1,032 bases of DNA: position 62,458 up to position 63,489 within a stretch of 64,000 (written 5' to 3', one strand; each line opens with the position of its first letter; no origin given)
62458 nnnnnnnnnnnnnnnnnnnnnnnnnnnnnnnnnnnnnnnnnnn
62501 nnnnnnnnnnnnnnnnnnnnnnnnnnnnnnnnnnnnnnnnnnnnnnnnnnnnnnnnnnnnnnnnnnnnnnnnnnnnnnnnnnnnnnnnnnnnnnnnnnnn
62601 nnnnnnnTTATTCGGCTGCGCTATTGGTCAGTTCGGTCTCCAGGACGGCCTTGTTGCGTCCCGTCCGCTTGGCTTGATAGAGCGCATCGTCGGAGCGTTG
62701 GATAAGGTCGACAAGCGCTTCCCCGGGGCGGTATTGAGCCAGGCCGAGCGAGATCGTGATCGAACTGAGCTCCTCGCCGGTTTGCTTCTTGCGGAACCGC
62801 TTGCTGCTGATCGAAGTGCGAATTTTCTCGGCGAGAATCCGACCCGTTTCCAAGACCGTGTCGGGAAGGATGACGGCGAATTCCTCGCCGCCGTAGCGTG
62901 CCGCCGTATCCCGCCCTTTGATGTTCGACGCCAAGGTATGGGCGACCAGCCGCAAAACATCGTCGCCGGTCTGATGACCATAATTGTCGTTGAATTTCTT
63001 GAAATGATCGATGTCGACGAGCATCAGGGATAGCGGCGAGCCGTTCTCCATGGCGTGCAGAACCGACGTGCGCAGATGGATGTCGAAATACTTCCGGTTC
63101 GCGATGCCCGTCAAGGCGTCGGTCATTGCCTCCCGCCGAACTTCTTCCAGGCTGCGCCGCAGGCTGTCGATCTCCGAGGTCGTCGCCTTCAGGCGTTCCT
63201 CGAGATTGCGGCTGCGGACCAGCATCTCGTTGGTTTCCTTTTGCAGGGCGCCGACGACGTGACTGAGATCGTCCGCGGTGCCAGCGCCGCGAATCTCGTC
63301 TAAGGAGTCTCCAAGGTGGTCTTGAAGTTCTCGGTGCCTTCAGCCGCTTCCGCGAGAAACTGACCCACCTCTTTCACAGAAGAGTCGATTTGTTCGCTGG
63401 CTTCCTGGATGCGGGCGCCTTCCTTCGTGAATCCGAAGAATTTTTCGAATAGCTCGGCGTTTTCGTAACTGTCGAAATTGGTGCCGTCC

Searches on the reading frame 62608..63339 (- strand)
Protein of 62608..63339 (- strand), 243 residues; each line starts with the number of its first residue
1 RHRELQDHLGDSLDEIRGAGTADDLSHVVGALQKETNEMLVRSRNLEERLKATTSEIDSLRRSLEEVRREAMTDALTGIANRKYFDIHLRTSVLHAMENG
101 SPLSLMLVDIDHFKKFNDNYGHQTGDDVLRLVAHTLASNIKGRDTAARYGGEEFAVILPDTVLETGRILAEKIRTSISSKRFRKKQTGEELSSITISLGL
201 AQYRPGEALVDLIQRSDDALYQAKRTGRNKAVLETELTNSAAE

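Call 37: search_protein_families(library=pfam, proteins=[window:62608-63339:-], max_evalue=0.00001)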
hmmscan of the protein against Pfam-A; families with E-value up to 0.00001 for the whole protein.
window:62608-63339:- (243 aa): 1 family
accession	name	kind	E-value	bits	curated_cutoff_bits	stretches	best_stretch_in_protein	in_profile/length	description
PF00990.26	GGDEF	-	4e-48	163.7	23.8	1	71-230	1-161/161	Diguanylate cyclase, GGDEF domain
